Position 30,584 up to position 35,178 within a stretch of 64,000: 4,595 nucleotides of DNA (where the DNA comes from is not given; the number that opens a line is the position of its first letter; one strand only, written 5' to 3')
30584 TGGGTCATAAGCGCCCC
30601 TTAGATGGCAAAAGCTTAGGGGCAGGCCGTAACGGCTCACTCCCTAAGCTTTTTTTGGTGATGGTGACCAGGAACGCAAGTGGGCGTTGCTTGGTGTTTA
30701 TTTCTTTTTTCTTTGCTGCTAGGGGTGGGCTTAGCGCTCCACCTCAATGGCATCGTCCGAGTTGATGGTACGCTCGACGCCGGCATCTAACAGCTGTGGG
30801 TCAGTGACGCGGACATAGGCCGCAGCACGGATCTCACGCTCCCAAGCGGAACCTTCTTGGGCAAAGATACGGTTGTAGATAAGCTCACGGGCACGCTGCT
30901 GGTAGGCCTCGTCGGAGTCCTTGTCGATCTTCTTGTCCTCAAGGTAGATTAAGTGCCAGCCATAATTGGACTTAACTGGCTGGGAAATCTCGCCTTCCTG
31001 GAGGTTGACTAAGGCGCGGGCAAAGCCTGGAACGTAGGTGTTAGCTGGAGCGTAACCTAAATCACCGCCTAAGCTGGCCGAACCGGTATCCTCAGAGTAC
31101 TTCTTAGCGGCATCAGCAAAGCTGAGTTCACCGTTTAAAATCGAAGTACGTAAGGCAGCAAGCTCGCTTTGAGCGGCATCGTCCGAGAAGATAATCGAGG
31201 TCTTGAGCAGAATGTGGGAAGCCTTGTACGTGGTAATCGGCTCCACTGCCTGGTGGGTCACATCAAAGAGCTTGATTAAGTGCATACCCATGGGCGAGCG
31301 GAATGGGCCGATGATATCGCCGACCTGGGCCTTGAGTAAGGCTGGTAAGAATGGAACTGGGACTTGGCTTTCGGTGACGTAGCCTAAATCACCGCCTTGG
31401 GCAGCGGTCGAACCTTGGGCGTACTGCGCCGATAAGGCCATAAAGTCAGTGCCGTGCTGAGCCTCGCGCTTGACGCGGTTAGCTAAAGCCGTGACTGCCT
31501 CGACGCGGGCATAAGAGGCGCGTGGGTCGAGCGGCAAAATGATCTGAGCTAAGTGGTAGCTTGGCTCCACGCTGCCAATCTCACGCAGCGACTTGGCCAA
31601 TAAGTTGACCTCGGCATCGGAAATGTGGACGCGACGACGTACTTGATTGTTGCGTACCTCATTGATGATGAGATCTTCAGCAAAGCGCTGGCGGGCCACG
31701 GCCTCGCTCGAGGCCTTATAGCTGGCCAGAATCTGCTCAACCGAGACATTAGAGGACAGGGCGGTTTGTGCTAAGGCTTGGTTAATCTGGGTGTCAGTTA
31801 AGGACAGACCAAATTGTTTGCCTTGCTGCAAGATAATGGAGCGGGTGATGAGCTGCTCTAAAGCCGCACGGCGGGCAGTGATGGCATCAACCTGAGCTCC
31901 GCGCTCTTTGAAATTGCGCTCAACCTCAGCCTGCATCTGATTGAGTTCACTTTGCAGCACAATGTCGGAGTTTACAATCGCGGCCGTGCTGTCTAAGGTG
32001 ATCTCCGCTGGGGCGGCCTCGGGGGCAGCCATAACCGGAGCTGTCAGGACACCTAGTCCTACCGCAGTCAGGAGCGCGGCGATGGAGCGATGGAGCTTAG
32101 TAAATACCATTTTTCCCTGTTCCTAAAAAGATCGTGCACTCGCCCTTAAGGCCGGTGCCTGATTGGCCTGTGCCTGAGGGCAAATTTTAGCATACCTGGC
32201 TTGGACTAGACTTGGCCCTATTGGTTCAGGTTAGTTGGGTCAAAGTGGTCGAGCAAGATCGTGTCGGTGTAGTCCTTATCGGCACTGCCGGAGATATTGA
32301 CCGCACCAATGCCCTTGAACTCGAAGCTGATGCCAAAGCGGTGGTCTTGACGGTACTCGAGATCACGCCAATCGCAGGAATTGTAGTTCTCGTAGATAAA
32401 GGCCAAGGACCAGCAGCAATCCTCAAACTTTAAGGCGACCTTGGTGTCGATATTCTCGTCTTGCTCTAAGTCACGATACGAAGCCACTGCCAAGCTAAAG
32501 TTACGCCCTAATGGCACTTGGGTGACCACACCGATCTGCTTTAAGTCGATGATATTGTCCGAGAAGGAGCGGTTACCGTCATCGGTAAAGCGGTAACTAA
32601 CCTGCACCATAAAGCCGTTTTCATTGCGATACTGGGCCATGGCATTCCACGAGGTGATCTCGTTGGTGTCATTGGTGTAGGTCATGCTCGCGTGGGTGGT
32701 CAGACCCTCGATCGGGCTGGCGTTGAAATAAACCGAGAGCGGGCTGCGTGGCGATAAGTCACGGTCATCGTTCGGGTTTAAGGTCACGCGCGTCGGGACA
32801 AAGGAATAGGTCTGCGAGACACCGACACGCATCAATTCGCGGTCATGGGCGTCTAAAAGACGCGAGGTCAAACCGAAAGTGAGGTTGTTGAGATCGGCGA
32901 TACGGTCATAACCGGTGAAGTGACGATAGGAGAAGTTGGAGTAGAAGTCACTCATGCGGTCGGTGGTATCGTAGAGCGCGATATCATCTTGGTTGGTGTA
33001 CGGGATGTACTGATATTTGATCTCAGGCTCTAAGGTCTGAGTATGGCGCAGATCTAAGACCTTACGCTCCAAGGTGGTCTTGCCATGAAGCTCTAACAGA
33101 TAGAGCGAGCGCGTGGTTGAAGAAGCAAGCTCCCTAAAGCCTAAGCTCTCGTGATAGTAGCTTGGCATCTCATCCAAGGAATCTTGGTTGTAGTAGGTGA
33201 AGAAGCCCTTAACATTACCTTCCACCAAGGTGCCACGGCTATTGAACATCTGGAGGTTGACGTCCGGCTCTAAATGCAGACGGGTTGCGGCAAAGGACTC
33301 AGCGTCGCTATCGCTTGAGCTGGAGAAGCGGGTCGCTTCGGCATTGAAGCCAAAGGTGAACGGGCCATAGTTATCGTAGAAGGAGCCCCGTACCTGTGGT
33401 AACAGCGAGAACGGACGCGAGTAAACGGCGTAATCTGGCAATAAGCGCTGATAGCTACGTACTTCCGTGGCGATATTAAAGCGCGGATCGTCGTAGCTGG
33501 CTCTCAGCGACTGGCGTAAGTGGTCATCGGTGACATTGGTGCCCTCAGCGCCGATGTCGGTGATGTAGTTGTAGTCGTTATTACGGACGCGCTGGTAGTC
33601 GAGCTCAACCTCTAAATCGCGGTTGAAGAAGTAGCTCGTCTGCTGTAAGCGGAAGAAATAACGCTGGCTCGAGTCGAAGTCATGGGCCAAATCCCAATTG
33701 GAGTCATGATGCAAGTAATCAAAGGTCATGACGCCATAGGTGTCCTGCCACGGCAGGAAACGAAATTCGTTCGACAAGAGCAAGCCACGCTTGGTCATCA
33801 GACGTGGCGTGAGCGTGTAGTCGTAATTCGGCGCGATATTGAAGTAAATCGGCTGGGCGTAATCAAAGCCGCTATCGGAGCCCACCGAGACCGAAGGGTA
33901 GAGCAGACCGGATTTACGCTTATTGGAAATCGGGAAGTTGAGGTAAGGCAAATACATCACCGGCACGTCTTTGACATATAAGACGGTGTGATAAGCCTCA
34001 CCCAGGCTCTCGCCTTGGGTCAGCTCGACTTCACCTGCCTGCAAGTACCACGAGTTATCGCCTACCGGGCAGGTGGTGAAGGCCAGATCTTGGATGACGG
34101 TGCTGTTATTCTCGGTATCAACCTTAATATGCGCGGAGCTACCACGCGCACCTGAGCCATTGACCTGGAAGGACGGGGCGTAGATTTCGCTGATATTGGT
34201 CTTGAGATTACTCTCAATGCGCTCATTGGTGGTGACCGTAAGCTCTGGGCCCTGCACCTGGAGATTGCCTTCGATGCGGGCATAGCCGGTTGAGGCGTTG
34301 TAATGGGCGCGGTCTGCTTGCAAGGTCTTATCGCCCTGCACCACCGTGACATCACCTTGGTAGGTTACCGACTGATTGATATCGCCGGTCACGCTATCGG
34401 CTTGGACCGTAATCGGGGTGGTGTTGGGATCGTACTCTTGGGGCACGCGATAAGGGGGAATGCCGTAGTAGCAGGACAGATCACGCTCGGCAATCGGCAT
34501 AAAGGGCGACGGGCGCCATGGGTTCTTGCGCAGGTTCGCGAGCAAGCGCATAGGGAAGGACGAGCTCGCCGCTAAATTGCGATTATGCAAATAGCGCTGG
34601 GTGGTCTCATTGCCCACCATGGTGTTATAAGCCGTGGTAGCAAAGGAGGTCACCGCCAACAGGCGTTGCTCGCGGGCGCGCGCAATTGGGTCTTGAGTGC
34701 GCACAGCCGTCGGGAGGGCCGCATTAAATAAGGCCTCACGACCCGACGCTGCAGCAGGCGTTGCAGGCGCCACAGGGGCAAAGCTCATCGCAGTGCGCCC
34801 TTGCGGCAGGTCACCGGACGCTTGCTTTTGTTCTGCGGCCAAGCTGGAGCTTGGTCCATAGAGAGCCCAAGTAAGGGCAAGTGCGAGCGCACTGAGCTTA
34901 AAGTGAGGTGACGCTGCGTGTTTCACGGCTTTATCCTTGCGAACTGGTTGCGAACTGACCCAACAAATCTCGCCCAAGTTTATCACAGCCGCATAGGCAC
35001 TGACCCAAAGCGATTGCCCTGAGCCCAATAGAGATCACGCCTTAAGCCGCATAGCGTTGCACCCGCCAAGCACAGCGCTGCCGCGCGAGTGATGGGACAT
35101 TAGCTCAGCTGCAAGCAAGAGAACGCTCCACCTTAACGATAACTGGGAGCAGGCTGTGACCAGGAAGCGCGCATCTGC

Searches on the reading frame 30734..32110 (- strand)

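Call 37: search_protein_families(library=pfam, proteins=[window:30734-32110:-], max_evalue=0.001)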
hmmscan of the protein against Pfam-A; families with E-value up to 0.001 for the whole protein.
window:30734-32110:- (459 aa): 6 families
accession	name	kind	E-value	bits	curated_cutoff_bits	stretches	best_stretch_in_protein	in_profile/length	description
PF00639.27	Rotamase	-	6.8e-41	139.6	21.7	2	299-392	1-97/97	PPIC-type PPIASE domain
PF13616.12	Rotamase_3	-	2.7e-40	138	22.5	2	294-394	15-116/116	PPIC-type PPIASE domain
PF13145.12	Rotamase_2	-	3.6e-15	57.3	27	2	306-394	27-109/121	PPIC-type PPIASE domain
PF09312.16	SurA_N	-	1.1e-14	55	30.8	1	39-150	1-115/118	SurA N-terminal domain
PF13623.11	SurA_N_2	-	5.5e-06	26.7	28.5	1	41-116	41-122/145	SurA-like N-terminal domain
PF13624.11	SurA_N_3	-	7.3e-06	26.3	27.2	1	41-118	39-123/162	SurA-like N-terminal domain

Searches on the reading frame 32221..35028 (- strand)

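Call 37: search_protein_families(library=pfam, proteins=[window:32221-35028:-], max_evalue=0.001)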
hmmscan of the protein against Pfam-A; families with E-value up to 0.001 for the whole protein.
window:32221-35028:- (936 aa): 3 families
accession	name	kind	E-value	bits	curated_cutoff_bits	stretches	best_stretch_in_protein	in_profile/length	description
PF04453.20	LptD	-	2.1e-63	215.4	22.4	1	455-843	2-383/384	LPS transport system D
PF03968.19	LptD_N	-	3.9e-09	37.2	20.4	1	208-336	2-107/113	LptA/(LptD N-terminal domain) LPS transport protein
PF06835.18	LptC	-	0.001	19.2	21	0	199-283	78-167/175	Lipopolysaccharide-assembly, LptC-related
